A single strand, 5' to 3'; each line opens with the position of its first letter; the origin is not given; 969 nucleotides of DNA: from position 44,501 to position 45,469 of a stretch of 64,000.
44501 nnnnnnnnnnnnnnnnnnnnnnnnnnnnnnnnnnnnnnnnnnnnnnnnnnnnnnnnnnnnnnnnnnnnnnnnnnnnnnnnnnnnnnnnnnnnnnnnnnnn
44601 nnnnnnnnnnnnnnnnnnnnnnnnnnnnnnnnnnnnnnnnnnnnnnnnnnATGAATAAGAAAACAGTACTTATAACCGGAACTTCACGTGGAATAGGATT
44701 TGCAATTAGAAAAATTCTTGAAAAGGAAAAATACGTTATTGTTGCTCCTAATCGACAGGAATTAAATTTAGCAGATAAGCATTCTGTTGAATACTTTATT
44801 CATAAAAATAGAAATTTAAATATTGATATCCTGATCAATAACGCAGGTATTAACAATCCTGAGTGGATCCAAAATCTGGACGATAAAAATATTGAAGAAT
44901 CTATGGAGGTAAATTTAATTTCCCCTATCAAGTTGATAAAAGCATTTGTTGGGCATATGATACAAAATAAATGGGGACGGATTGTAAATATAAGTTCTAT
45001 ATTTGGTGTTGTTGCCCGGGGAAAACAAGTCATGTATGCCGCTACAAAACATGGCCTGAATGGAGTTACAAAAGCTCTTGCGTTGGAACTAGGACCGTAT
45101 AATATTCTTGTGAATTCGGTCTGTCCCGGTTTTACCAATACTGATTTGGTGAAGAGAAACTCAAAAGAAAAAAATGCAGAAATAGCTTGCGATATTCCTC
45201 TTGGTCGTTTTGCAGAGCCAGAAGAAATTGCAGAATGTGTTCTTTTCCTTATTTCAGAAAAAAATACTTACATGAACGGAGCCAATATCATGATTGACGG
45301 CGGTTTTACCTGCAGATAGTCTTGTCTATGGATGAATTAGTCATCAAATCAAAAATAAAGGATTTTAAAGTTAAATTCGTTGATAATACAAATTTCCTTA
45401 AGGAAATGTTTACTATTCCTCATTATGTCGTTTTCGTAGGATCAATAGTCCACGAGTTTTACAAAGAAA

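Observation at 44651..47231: Dehydroquinate-synthase-like sugar-phosphate cyclase with SDR and aldolase-like partners in a glycan locus; split transketolase nearby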

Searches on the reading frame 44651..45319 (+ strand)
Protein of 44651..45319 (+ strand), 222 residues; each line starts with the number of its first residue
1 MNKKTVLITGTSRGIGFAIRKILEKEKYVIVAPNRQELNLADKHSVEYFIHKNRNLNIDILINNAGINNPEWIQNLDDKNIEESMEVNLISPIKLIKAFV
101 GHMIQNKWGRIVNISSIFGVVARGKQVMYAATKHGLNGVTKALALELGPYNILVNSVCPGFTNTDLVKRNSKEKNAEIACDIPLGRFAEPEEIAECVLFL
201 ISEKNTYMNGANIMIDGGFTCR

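Call 4: search_protein_families(library=pfam, proteins=[window:44651-45319:+], max_evalue=0.01)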
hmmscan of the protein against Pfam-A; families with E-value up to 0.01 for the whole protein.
window:44651-45319:+ (222 aa): 6 families
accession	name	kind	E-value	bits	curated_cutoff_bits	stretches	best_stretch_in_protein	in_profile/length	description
PF13561.12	adh_short_C2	-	2.7e-45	155.2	27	1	54-220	68-236/236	Enoyl-(Acyl carrier protein) reductase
PF00106.31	adh_short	-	7.8e-43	146.7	26.6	2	54-173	74-193/195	short chain dehydrogenase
PF23441.1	SDR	-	3.2e-06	27.2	27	1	129-219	163-255/258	SDR-like rossmann domain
PF04321.23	RmlD_sub_bind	-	1.5e-05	24.6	27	1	5-66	2-60/287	RmlD substrate binding domain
PF01370.27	Epimerase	-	0.00092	19.1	20.9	1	6-123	1-124/240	NAD dependent epimerase/dehydratase family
PF08659.16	KR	-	0.001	19.4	22.6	0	39-140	61-160/180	KR domain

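Call 5: search_protein_families(library=ncbifam, proteins=[window:44651-45319:+], max_evalue=0.01)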
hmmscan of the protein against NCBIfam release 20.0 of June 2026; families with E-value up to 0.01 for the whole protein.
window:44651-45319:+ (222 aa): 224 families (the best 25 are shown)
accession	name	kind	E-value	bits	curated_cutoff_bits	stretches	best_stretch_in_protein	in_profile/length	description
NF009466.0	PRK12826.1-2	subfamily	3.6e-55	187.1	222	1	38-221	60-246/248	3-oxoacyl-ACP reductase FabG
TIGR01830.1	3oxo_ACP_reduc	equivalog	2.9e-54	184.3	297.75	1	36-219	53-238/239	3-oxoacyl-[acyl-carrier-protein] reductase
NF047420.2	EF_P_mod_YmfI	equivalog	1.3e-52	178.9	238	1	38-219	56-235/236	elongation factor P 5-aminopentanone reductase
NF004197.0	PRK05653.1-1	equivalog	1.5e-50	172.2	332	1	36-220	61-247/249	3-oxoacyl-ACP reductase FabG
NF009464.0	PRK12824.1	subfamily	7.2e-50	169.9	269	2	53-220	76-243/245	3-oxoacyl-ACP reductase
NF005559.1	PRK07231.1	subfamily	9.1e-50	169.5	215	1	57-220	80-248/249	glucose 1-dehydrogenase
TIGR01829.1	AcAcCoA_reduct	subfamily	2.5e-49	168.1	302.1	1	56-219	77-240/242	acetoacetyl-CoA reductase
NF004198.0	PRK05653.1-3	equivalog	6.7e-48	163.3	296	1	38-219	63-246/248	3-oxoacyl-ACP reductase FabG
NF005309.0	PRK06841.1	subfamily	3.4e-46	157.8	286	1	38-221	68-254/255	GolD/DthD family dehydrogenase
NF004778.0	PRK06124.1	equivalog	6.3e-46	156.8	303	1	38-221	67-254/256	SDR family oxidoreductase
NF004199.0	PRK05653.1-4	equivalog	8.6e-46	156.5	301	2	45-219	73-245/247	3-oxoacyl-ACP reductase FabG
TIGR01963.1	PHB_DH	subfamily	8.9e-46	156.2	307.05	1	36-221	55-254/255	3-hydroxybutyrate dehydrogenase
NF052558.1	MBtsdlDhBudC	equivalog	3.7e-44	151.2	270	1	39-221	58-243/250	meso-2,3-butanediol dehydrogenase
NF005067.0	PRK06484.1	equivalog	6.8e-44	150.3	713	1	3-221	9-253/524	short chain dehydrogenase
NF053542.1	FlxB_rubin_SDR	equivalog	8.6e-44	150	340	1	44-218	67-238/239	flexirubin biosynthesis SDR family reductase FlxB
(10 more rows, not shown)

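Call 98: search_solved_structures(query=window:44651-45319:+, max_evalue=1e-25, show_alignments=0)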
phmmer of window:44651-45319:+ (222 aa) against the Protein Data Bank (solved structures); distinct sequences matched with E-value up to 1e-25: 75 (the best 60 are shown).
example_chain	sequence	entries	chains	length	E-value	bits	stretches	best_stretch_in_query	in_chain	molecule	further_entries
2p68_A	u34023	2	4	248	4.5e-41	144.3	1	4-219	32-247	3-oxoacyl-[acyl-carrier-protein] reductase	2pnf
3lyl_A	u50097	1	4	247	8.2e-38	133.7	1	36-219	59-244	3-oxoacyl-(Acyl-carrier-protein) reductase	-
2nm0_A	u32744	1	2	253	2e-36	129.1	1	4-219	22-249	Probable 3-oxacyl-(Acyl-carrier-protein) reductase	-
2ph3_A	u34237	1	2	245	2e-36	129.1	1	40-220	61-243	3-oxoacyl-[acyl carrier protein] reductase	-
3f9i_A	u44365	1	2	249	3.1e-36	128.5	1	3-219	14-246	3-oxoacyl-[acyl-carrier-protein] reductase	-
2c07_A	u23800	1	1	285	5.6e-36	127.7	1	53-219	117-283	3-OXOACYL-(ACYL-CARRIER PROTEIN) REDUCTASE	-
4wjz_A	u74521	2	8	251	8.3e-36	127.1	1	38-219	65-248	3-oxoacyl-[acyl-carrier-protein] reductase FabG | 3-oxoacyl-[acyl-carrier protein] reductase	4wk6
3op4_A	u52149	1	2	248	1.1e-35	126.7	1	38-219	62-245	3-oxoacyl-[acyl-carrier protein] reductase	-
3rro_A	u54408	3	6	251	1.2e-35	126.6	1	38-219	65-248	3-ketoacyl-(acyl-carrier-protein) reductase | 3-oxoacyl-[acyl-carrier protein] reductase | 3-oxoacyl-[acyl-carrier-protein] reductase FabG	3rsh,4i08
1i01_A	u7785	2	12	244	1.2e-35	126.6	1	37-219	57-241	BETA-KETOACYL [ACP] REDUCTASE | 3-oxoacyl-[acyl-carrier protein] reductase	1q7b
4m8s_A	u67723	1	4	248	2.4e-35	125.6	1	37-219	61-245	Putative 3-oxoacyl-[acyl-carrier protein] reductase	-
3tzc_A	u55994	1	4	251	4.3e-35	124.8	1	38-219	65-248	3-oxoacyl-[acyl-carrier protein] reductase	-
1q7c_A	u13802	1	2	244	4.3e-35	124.8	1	37-219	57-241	3-oxoacyl-[acyl-carrier protein] reductase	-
5end_A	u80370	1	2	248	7.7e-35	124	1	38-219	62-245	3-oxoacyl-[acyl-carrier-protein] reductase FabG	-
3tzk_A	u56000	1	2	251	8e-35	123.9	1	38-219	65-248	3-oxoacyl-[acyl-carrier protein] reductase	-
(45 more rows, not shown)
